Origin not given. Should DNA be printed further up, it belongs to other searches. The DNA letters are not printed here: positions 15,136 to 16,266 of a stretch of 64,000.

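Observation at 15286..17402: DUF62 SAM hydroxide adenosyltransferase translationally coupled to a LarC-like nickel insertase, without larA/larB/larE in the window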

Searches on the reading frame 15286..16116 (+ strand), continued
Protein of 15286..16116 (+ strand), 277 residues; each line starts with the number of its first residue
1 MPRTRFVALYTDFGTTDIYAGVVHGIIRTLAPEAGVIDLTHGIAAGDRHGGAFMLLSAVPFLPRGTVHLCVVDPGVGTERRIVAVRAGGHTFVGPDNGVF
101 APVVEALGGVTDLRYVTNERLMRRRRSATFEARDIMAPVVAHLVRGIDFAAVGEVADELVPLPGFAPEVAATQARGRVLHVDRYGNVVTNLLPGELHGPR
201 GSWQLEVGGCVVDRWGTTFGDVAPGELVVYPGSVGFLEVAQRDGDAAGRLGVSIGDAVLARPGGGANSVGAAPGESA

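Call 36: search_solved_structures(query=window:15286-16116:+, show_alignments=3, max_evalue=0.001)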
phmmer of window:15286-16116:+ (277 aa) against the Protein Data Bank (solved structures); distinct sequences matched with E-value up to 0.001: 16.
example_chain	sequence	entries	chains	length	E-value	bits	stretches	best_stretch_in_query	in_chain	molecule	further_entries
2zbu_A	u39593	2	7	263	7.1e-37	130.5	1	8-258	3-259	Uncharacterized conserved protein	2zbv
2cw5_A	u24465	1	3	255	1.7e-34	122.7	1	7-255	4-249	Bacterial fluorinating enzyme homolog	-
2wr8_A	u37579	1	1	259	1.3e-30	110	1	6-260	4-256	PUTATIVE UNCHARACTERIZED PROTEIN PH0463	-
1wu8_A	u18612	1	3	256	2.5e-30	109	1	7-260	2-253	hypothetical protein PH0463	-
7xto_A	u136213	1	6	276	6.3e-30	107.7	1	4-253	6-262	soil bacterial derived chlorinase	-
2f4n_A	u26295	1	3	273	1.2e-28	103.5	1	6-195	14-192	Hypothetical protein MJ1651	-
22uy_A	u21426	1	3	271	4.6e-28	101.6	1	6-195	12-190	(R)-S-adenosyl-L-methionine hydrolase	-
2q6l_A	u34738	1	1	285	5.5e-25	91.5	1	6-267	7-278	Hypothetical protein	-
2q6o_A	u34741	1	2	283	9.8e-25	90.7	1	6-267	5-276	Hypothetical Protein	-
7ccg_A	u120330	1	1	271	1.2e-24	90.4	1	6-258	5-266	DNA-directed RNA polymerase subunit delta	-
2q6i_A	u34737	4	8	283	1.2e-24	90.4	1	6-267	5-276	Hypothetical protein | chlorinase | Adenosyl-chloride synthase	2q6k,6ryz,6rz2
2v7x_A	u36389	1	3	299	1.7e-17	66.9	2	4-87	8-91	5'-FLUORO-5'-DEOXYADENOSINE SYNTHASE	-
5lmz_A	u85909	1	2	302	2.3e-17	66.5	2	6-87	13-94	Fluorinase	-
5b6i_A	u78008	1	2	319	2.8e-17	66.2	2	6-87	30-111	Fluorinase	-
1rqp_A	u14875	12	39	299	3.9e-17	65.8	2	4-87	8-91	5'-fluoro-5'-deoxyadenosine synthase | 5'-FLUORO-5'-DEOXY-ADENOSINE SYNTHASE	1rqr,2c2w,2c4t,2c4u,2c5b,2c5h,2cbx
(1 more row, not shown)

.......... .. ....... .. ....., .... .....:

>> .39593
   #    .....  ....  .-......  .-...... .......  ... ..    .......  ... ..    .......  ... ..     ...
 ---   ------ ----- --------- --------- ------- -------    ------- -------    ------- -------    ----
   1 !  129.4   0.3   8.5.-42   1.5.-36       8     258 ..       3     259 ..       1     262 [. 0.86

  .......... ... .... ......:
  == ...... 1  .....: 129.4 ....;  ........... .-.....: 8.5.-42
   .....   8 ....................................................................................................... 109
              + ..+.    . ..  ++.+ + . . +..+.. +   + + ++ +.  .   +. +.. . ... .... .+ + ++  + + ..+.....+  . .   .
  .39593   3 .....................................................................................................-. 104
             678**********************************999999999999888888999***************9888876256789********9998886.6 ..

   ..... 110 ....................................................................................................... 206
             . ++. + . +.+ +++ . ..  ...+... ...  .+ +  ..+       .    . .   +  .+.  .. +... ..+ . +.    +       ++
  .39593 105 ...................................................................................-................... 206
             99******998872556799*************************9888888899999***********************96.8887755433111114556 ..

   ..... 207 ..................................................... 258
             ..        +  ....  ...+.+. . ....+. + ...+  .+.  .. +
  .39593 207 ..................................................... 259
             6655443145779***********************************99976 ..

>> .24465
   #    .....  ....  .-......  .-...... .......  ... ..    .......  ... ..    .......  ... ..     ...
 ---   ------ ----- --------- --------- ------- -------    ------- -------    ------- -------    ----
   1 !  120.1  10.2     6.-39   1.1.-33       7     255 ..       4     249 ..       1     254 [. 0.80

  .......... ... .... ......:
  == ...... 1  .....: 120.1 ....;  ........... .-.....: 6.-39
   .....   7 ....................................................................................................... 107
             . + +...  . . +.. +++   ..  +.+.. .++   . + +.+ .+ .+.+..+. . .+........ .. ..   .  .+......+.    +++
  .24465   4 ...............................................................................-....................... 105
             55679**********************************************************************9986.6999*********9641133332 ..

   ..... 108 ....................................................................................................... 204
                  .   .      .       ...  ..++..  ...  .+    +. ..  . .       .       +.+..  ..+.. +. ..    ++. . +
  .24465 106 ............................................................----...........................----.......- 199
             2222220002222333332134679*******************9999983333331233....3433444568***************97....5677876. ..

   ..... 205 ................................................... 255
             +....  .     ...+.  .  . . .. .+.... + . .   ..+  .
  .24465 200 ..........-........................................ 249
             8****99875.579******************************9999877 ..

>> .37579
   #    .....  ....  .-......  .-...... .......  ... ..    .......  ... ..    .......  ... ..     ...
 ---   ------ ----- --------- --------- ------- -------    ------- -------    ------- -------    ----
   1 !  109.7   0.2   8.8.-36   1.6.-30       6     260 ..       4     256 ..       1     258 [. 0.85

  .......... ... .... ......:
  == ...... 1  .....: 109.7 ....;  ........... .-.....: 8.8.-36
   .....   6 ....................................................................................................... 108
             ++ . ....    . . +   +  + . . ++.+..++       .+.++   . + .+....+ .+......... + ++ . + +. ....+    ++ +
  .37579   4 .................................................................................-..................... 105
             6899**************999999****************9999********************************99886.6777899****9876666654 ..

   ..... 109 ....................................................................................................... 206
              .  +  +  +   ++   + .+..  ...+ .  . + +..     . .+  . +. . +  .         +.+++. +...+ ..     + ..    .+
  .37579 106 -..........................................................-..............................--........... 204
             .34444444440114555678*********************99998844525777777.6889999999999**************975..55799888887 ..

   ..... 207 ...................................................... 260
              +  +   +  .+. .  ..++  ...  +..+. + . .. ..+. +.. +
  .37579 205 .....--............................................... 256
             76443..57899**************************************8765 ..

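Call 52: find_related_loci(query=window:15286-16116:+, collection=metagenome_contigs, flank=10000)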
Query window:15286-16116:+ (277 aa) in metagenome_contigs; peptide patterns used: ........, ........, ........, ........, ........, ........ (x = any residue, [..] = any of these).
600 stretches matched a pattern (row limit reached: there are more); 8 encode a relative of the query (tblastn E <= 1e-3); 8 distinct loci.
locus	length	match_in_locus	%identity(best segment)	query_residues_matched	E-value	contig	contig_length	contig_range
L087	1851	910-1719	97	1-270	0e+0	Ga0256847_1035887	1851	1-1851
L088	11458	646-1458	39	7-261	1e-48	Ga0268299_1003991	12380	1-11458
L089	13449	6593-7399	37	7-258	3e-48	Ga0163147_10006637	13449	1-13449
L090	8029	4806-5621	41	4-268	8e-47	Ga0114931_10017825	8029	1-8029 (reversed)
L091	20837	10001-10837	39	7-265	3e-46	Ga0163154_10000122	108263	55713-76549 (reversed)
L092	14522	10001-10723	27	7-258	4e-28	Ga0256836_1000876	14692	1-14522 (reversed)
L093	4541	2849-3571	29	7-258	4e-27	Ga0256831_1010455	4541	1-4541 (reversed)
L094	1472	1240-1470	55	7-83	2e-23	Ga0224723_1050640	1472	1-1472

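Call 76: search_protein_families(library=ncbifam, proteins=[window:15286-16116:+], max_evalue=0.001)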
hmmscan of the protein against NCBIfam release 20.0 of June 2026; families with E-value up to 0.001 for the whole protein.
window:15286-16116:+ (277 aa): 3 families
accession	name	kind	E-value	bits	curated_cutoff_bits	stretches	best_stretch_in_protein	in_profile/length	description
NF058624.1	RSAMHdlseTHET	equivalog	1.9e-52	178.4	350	1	7-258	3-247/250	(R)-S-adenosyl-L-methionine hydrolase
NF053629.1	RSAMPyrc0463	equivalog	1.9e-37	129.2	470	1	7-258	2-251/256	(R)-S-adenosyl-L-methionine hydrolase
TIGR04507.1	fluorinase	equivalog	2.6e-15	56.5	400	2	12-86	2-76/286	adenosyl-fluoride synthase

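Call 80: find_encoding_contigs(protein=P0192, flank=8000, max_places=1)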
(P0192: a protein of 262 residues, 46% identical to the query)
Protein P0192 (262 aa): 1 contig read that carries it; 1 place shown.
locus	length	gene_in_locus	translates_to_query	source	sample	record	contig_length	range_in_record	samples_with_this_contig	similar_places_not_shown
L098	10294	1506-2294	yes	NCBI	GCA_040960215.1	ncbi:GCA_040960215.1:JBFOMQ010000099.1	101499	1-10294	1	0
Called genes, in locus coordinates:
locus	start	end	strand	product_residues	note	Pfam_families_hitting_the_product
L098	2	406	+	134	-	?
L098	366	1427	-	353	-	PF13365:Trypsin_2 (weak)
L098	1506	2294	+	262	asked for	PF01887:SAM_HAT_N, PF20257:SAM_HAT_C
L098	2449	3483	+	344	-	PF00296:Bac_luciferase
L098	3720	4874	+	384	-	PF02515:CoA_transf_3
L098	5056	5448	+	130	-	-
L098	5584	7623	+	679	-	PF13231:PMT_2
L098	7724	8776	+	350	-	PF00535:Glycos_transf_2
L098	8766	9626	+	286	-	PF03721:UDPG_MGDP_dh_N, PF00984:UDPG_MGDP_dh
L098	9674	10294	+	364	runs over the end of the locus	PF13439:Glyco_transf_4, PF13579:Glyco_trans_4_4, PF20706:GT4-conflict, PF00534:Glycos_transf_1, PF13692:Glyco_trans_1_4, PF13524:Glyco_trans_1_2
